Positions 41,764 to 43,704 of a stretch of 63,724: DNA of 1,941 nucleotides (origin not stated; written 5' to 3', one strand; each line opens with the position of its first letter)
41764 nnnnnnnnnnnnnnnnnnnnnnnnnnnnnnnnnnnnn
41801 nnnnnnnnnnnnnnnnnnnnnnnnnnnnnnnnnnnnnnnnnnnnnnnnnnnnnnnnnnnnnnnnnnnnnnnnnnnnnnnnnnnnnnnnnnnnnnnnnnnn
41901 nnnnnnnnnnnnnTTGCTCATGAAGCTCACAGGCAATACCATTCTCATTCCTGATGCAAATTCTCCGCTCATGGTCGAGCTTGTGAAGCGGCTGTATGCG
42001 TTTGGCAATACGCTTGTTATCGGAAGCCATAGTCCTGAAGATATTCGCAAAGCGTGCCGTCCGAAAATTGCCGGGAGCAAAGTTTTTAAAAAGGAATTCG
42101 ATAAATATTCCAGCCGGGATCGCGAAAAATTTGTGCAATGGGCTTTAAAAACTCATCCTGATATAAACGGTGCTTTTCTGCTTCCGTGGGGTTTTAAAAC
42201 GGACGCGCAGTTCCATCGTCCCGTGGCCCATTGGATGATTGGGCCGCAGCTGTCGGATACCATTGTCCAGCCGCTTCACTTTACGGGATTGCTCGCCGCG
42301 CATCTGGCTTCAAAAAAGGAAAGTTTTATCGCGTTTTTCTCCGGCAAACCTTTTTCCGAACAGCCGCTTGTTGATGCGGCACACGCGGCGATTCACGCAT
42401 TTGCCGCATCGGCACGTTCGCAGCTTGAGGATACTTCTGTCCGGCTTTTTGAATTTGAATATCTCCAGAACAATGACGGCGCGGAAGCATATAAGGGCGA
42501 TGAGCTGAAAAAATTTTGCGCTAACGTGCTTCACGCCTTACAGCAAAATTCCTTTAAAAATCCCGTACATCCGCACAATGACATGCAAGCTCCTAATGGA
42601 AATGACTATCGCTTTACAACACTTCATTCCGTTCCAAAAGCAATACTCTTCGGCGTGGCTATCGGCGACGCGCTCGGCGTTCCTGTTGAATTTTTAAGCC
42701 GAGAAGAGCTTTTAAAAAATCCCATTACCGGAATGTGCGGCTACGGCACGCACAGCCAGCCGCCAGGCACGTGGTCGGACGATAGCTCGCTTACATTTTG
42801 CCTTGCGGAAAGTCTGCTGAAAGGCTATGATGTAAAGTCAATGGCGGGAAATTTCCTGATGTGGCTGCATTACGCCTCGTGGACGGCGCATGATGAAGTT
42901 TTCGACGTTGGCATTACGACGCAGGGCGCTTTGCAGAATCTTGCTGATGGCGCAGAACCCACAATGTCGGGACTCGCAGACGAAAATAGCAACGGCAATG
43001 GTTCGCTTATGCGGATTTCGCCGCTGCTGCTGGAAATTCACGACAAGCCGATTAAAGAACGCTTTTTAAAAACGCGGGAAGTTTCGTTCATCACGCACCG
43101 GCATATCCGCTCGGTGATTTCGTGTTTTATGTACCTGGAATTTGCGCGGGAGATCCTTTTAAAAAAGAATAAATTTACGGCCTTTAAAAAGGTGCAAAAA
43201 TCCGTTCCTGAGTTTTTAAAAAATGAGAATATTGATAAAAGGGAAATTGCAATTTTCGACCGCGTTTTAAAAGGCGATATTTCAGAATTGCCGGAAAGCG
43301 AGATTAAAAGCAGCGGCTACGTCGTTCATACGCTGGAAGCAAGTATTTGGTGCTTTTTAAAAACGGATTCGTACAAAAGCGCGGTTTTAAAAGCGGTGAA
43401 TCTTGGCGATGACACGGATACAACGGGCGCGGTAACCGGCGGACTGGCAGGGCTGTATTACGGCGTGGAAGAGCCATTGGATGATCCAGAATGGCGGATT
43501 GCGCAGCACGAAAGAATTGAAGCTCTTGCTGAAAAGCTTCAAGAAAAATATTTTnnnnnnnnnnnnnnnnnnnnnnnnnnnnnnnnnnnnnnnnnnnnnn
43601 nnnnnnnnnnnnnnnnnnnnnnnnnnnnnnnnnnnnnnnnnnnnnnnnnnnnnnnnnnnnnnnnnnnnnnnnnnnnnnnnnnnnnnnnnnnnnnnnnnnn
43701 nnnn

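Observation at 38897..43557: WYL-regulator-headed cassette (unknown AT-rich protein / Zn-ribbon-SLOG / Rossmann-ADP-ribosylglycohydrolase): candidate uncharacterised NAD/ADP-ribose-centred conflict system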

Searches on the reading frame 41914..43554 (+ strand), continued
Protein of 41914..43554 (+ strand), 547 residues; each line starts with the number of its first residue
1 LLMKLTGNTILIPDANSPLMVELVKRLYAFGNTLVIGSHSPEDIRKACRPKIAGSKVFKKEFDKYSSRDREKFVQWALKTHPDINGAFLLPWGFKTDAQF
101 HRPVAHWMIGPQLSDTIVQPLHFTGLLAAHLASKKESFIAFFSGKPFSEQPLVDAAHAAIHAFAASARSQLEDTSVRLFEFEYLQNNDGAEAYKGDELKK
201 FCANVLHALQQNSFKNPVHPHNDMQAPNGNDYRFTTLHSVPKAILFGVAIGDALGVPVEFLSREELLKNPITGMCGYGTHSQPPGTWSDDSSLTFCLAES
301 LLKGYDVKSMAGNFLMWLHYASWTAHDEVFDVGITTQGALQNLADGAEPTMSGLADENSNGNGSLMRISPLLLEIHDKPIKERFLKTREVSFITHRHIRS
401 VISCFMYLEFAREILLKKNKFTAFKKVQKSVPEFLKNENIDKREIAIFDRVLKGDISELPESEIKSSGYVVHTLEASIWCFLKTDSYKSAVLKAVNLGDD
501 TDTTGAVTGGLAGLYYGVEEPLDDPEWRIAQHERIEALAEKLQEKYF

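Call 90: get_annotated_region(hit=H3, flank=5000)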
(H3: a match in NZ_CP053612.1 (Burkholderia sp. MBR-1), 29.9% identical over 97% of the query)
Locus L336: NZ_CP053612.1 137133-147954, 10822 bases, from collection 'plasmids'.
description: Burkholderia sp. MBR-1 plasmid pMBR01, complete sequence
organism: Burkholderia sp. MBR-1 (NCBI taxid 2732364)
taxonomy: Bacteria; Pseudomonadota; Betaproteobacteria; Burkholderiales; Burkholderiaceae; Burkholderia; Burkholderia sp. MBR-1
host: -; source: -; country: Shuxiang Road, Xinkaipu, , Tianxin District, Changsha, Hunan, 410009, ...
typing (MOB-suite, as given by PLSDB): mobilizable; relaxase MOBP
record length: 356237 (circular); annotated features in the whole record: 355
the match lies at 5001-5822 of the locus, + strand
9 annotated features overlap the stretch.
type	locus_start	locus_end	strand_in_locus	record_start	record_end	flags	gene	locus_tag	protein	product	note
CDS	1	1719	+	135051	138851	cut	-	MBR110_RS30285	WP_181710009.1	PKD domain-containing protein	-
CDS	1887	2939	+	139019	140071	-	-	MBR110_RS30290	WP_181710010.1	ArdC family protein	-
CDS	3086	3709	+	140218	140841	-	-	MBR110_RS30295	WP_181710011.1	hypothetical protein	-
CDS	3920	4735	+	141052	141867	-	-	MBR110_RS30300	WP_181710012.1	metallophosphoesterase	-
CDS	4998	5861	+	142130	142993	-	-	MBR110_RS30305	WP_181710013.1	hypothetical protein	-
CDS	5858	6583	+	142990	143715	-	-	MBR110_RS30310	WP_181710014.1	hypothetical protein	-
CDS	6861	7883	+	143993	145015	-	-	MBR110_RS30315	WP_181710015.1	hypothetical protein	-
CDS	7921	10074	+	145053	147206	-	-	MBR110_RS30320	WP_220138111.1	HD domain-containing protein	-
CDS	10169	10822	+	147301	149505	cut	-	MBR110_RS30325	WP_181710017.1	hypothetical protein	-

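Call 91: get_annotated_region(hit=H4, flank=5000)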
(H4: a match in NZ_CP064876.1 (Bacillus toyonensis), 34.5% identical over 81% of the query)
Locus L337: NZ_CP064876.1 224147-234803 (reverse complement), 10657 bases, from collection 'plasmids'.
description: Bacillus toyonensis strain P18 plasmid pBtP18, complete sequence
organism: Bacillus toyonensis (NCBI taxid 155322)
taxonomy: Bacteria; Bacillota; Bacilli; Bacillales; Bacillaceae; Bacillus; Bacillus toyonensis
host: -; source: sediment,deep-sea sediment; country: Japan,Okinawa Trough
typing (MOB-suite, as given by PLSDB): non-mobilizable; replicon rep_cluster_164
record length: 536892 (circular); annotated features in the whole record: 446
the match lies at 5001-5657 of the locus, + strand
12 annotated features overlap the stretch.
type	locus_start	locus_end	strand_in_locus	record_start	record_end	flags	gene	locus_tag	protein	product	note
CDS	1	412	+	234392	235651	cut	-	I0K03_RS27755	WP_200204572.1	hypothetical protein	-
CDS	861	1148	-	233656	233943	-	-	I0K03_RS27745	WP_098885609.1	hypothetical protein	-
CDS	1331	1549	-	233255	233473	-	-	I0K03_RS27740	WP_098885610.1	helix-turn-helix transcriptional regulator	-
CDS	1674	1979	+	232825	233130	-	-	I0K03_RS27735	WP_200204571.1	hypothetical protein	-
CDS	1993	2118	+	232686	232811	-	-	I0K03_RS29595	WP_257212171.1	hypothetical protein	-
CDS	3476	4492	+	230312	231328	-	-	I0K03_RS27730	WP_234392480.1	HNH endonuclease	-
CDS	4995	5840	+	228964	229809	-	-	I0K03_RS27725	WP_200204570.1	hypothetical protein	-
CDS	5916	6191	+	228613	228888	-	-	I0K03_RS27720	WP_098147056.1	hypothetical protein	-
CDS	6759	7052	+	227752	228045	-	-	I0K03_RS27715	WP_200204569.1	hypothetical protein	-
CDS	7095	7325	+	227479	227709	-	-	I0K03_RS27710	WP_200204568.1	hypothetical protein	-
CDS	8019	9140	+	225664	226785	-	-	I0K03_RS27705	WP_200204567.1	hypothetical protein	-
CDS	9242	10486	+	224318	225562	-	dcm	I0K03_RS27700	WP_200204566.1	DNA (cytosine-5-)-methyltransferase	GO:0006304 - DNA modification [Evidence IEA]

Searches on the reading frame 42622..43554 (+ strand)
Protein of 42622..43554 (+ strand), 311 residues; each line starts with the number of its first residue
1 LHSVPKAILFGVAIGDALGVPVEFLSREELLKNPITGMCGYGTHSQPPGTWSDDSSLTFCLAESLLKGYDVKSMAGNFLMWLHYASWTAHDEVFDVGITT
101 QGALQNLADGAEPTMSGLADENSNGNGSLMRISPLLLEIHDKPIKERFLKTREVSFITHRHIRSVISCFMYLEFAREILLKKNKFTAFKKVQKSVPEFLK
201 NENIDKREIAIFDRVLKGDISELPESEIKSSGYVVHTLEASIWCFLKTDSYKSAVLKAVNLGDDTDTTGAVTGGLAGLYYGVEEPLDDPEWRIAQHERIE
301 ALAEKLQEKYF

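Call 74: find_related_loci(query=A6, collection=genome_contigs, flank=10000)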
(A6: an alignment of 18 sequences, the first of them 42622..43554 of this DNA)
Query A6 (311 aa) in genome_contigs; peptide patterns used: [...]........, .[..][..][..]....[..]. (x = any residue, [..] = any of these).
600 stretches matched a pattern (row limit reached: there are more); 596 encode a relative of the query (tblastn E <= 1e-3); the best 80 are kept; 80 distinct loci.
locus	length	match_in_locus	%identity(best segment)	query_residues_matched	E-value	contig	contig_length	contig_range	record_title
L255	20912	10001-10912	58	6-309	6e-119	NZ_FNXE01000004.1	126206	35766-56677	Paenimyroides aquimaris strain CGMCC 1.10825, whole genome shotgun sequence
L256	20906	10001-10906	58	6-307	6e-115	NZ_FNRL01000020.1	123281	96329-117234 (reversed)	Chitinophaga terrae (ex Kim and Jung 2007) strain DSM 23920, whole genome shotgun sequence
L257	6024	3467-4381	60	6-310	7e-115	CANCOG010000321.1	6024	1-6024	MAG: Flavipsychrobacter stenotrophus isolate JR-MC-E-240519-92 genome assembly, contig: JR-MC-E-240519-C18054, whole gen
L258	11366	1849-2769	55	3-309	2e-113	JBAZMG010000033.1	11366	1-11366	MAG: Candidatus Paceibacterota bacterium isolate SO_2017_LW4_36 scaffold_10997_c1_LW137-91_2017, whole genome shotgun se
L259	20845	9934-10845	57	6-309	1e-112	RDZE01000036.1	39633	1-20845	MAG: Cytophagales bacterium isolate PH2015_06S_38_90 PH2015_06S_scaffold_346, whole genome shotgun sequence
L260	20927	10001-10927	56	2-310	2e-112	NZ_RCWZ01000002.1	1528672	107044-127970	Mucilaginibacter kameinonensis strain SCK scaffold2, whole genome shotgun sequence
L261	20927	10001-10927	55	2-310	9e-112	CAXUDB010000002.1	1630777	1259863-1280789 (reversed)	MAG TPA_asm: uncultured Ilyomonas sp. isolate public_SRR11456914_metawrap_bin.20 genome assembly, contig: public_SRR1145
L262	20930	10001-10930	55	2-311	1e-111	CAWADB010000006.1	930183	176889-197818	MAG: uncultured Bacteroidales bacterium isolate MFD00905.bin.2.66 genome assembly, contig: contig_216, whole genome shot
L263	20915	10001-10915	56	4-308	1e-110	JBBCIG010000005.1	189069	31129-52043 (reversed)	MAG: Chitinophagaceae bacterium isolate S7_bin.6 s1703.ctg001710l, whole genome shotgun sequence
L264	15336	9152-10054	57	6-306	6e-110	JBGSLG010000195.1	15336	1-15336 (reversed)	MAG: Bacteroidales bacterium isolate JTS-AC20 k141_4071478, whole genome shotgun sequence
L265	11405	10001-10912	56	6-309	5e-110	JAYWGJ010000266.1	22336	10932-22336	MAG: Saprospiraceae bacterium isolate GLR21_GL16_DN_2_concoct_147_sub GLR21_GL16_DN_2_concoct_147_sub_265, whole genome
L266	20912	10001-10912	55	6-309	1e-109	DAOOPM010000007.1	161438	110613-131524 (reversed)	MAG TPA_asm: Tenuifilaceae bacterium isolate AMR_MDS_2597 NODE_59_length_161438_cov_9.723527, whole genome shotgun seque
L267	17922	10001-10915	55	4-308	2e-109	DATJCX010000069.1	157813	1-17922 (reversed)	MAG TPA_asm: Brumimicrobium sp. isolate SMAG_U15392 k141_96007, whole genome shotgun sequence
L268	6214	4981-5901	55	2-308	1e-109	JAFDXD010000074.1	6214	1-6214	MAG: Bacteroidetes bacterium isolate SZAS-14 CK_MAG-58__74__length-6214, whole genome shotgun sequence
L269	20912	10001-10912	55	6-309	4e-109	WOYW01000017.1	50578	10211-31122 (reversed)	MAG: Bacteroidales bacterium isolate WOFB08 NODE_247_length_50578_cov_34.833798, whole genome shotgun sequence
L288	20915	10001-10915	54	6-309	8e-104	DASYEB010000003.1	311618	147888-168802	MAG TPA_asm: Puia sp. isolate SMAG_U4974 k141_3630784, whole genome shotgun sequence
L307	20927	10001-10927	54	9-308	1e-99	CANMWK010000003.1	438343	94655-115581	uncultured Tenacibaculum sp. isolate 623-G.fasta genome assembly, contig: NODE_3, whole genome shotgun sequence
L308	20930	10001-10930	51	1-309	1e-99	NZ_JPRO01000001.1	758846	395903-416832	Chryseobacterium luteum strain DSM 18605 Contig01, whole genome shotgun sequence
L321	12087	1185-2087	49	9-308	3e-97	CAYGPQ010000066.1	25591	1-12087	MAG TPA_asm: uncultured Kordia sp. isolate ERP117304_co3_222 genome assembly, contig: NODE_2776_length_25591_cov_13.7745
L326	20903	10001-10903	52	9-308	3e-96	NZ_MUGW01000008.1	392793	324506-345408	Flavobacterium hercynium strain DSM 18292 43415_contig_8, whole genome shotgun sequence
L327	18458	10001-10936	50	7-309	4e-96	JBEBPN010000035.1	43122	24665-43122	MAG: Dysgonomonas hofstadii isolate T1.bin.102 NODE_1749_length_43122_cov_20.374765, whole genome shotgun sequence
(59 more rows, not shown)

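Call 81: search_solved_structures(query=window:42622-43554:+, max_evalue=0.00001)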
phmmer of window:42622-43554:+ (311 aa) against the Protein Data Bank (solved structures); distinct sequences matched with E-value up to 0.00001: 12.
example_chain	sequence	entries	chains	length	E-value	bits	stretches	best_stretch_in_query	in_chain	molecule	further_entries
8za7_A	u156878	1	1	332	9.5e-78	264.8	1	9-299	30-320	Lmo0067 protein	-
6dre_A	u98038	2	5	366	5.8e-39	137.5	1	6-306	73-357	ADP-ribosyl-(Dinitrogen reductase) hydrolase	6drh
2cwc_A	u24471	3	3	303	1.5e-34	122.9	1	9-303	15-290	ADP-ribosylglycohydrolase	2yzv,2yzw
2woc_A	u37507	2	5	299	4.5e-21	78.7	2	229-284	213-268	ADP-RIBOSYL-[DINITROGEN REDUCTASE] GLYCOHYDROLASE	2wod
1t5j_A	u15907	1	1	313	6.3e-21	78.2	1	9-306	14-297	Hypothetical protein MJ1187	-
2woe_A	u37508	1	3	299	1.9e-20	76.7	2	229-284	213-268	ADP-RIBOSYL-[DINITROGEN REDUCTASE] GLYCOHYDROLASE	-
3g9d_A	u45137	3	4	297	3.8e-19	72.4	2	231-291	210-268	Dinitrogenase reductase activating glucohydrolase | Dinitrogenase reductase activacting glicohydrolase | ADP-ribosyl-(Dinitrogen reductase) hydrolase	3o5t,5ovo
2qty_A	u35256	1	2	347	1.3e-06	31.2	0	250-307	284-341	Poly(ADP-ribose) glycohydrolase ARH3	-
6g1p_A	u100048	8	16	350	1.4e-06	31.1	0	192-300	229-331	ADP-ribosylhydrolase like 2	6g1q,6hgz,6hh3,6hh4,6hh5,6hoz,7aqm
2g4k_A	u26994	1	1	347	9.7e-06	28.4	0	236-307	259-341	ADP-ribosylhydrolase 3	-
2foz_A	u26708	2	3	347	9.7e-06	28.4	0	236-307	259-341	ADP-ribosylhydrolase like 2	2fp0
5zqy_A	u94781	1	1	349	9.9e-06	28.3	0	52-307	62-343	Poly(ADP-ribose) glycohydrolase ARH3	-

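Call 92: search_protein_families(library=pfam, max_evalue=0.001, proteins=[L327:12385-12924:+, L288:8294-8770:+, L307:8410-9042:+, L326:9241-9969:+, L308:7614-8084:+, L321:223-1056:+])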
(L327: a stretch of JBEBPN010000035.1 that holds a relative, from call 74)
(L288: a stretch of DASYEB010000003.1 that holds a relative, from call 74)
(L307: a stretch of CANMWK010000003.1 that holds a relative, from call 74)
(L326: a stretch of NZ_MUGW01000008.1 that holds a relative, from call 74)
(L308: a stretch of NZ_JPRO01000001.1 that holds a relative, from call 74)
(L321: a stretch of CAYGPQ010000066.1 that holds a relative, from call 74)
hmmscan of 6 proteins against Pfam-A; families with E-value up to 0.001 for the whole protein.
L327:12385-12924:+ (180 aa): 1 family
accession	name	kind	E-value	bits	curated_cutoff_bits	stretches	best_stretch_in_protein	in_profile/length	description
PF01885.22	PTS_2-RNA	-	4.9e-54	183.5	26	1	6-171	3-176/177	RNA 2'-phosphotransferase, Tpt1 / KptA family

L288:8294-8770:+ (159 aa): 0 families

L307:8410-9042:+ (211 aa): 1 family
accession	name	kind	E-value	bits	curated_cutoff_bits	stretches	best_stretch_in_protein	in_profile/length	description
PF14124.11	DUF4291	-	1.3e-65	221.1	27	1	21-197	1-180/180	Domain of unknown function (DUF4291)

L326:9241-9969:+ (243 aa): 1 family
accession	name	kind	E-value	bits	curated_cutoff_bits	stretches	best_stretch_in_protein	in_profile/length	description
PF00149.33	Metallophos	-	2.9e-15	57.6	21.5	1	3-138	2-116/191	Calcineurin-like phosphoesterase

L308:7614-8084:+ (157 aa): 1 family
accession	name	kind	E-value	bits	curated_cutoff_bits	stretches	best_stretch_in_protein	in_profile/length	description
PF01661.27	Macro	-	2.7e-05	24.5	22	1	26-139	4-117/118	Macro domain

L321:223-1056:+ (278 aa): 3 families
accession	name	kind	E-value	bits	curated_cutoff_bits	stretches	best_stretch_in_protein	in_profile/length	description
PF13793.12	Pribosyltran_N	-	5.7e-12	46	25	1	25-110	26-114/117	N-terminal domain of ribose phosphate pyrophosphokinase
PF00156.33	Pribosyltran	-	4.5e-08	33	26.3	1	142-263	18-144/158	Phosphoribosyl transferase domain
PF14572.12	Pribosyl_synth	-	0.00099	19.5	27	0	201-253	79-132/184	Phosphoribosyl synthetase-associated domain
